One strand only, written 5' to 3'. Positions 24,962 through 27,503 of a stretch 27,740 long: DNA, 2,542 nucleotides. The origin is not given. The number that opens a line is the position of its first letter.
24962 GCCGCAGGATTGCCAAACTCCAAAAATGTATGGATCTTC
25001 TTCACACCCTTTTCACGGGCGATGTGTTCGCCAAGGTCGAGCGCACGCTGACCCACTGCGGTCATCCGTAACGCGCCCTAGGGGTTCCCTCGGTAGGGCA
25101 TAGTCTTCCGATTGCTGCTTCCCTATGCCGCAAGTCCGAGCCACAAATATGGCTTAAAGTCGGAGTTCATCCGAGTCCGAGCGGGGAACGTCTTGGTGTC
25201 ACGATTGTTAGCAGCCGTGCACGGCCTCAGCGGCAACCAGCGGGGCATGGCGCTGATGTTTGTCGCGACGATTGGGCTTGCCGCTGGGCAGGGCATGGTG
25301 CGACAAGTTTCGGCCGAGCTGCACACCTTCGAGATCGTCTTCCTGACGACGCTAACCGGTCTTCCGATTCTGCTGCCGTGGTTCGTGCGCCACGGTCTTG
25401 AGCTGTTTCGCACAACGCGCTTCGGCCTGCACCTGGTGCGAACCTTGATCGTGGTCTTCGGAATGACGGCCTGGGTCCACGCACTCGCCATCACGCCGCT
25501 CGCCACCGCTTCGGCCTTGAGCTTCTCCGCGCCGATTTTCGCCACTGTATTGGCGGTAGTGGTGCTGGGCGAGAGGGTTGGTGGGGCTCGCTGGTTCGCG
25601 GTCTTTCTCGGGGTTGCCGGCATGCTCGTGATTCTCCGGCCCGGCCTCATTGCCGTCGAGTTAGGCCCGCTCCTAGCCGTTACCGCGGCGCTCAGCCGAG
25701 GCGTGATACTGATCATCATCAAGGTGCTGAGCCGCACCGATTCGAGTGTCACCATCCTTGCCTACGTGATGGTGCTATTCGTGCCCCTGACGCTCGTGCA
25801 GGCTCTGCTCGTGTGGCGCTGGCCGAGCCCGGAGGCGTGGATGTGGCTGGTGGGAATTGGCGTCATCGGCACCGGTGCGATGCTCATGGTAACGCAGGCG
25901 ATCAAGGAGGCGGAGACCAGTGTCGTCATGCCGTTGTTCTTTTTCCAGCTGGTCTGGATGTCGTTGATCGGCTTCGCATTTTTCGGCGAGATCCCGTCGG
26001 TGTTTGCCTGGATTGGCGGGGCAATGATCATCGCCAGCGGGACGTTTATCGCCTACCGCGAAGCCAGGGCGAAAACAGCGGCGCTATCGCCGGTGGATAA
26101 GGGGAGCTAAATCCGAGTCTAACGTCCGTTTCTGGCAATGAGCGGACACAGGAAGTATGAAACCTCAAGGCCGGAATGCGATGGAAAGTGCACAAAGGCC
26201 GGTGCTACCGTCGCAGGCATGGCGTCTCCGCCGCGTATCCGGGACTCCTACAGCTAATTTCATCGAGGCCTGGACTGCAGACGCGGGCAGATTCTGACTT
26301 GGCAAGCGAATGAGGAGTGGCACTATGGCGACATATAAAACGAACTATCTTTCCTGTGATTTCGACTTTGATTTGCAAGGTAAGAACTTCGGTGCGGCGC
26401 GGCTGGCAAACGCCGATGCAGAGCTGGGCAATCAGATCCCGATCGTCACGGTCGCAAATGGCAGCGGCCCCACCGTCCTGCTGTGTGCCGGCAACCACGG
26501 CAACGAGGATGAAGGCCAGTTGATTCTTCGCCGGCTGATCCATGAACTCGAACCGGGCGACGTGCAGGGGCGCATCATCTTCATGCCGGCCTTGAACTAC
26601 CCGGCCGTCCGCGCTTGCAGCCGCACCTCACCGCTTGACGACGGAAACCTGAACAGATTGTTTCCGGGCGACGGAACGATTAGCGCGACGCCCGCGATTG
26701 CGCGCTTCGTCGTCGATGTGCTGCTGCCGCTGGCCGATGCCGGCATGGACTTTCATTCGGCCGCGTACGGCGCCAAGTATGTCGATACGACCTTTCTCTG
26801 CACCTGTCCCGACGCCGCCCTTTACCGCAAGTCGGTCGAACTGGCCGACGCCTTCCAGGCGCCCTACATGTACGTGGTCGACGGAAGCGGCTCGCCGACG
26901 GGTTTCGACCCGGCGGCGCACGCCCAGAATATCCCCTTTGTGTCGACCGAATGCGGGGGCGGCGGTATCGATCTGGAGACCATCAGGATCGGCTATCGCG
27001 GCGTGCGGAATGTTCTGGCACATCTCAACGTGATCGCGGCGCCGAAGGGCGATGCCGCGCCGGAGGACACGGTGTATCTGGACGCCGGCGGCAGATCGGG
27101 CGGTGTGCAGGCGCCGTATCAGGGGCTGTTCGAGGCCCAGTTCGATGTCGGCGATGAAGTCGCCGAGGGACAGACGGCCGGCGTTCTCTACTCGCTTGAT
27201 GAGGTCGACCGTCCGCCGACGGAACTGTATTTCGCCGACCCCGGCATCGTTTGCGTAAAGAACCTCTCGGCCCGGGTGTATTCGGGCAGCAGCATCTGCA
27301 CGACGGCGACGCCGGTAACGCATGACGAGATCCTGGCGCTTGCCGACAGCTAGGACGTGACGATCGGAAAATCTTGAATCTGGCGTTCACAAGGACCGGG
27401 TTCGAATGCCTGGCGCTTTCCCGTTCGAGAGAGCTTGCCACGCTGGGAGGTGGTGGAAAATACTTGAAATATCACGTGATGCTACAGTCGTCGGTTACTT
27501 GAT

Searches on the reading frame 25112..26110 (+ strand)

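Call 10: search_protein_families(library=pfam, proteins=[window:25112-26110:+], max_evalue=0.001)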
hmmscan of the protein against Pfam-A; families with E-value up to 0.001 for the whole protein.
window:25112-26110:+ (332 aa): 1 family
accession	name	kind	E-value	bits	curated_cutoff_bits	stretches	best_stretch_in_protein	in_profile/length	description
PF00892.27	EamA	-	6.7e-30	104.6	28.2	2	44-175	2-134/135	EamA-like transporter family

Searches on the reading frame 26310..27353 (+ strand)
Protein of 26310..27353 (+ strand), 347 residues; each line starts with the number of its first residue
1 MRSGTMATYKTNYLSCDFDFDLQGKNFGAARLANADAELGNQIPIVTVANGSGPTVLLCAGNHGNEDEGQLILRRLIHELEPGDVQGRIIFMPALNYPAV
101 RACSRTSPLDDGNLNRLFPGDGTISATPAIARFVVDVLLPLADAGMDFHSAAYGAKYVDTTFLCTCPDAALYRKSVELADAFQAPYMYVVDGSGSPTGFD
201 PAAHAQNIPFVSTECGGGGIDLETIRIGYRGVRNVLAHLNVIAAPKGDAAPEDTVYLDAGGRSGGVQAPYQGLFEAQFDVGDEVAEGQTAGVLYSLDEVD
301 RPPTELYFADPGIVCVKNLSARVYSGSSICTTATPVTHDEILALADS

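Call 10: search_protein_families(library=pfam, proteins=[window:26310-27353:+], max_evalue=0.001)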
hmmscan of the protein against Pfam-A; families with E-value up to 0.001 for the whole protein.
window:26310-27353:+ (347 aa): 1 family
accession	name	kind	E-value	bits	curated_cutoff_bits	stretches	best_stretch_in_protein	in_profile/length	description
PF24827.1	AstE_AspA_cat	-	1.1e-32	113.6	25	1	53-239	2-192/192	Succinylglutamate desuccinylase/Aspartoacylase catalytic domain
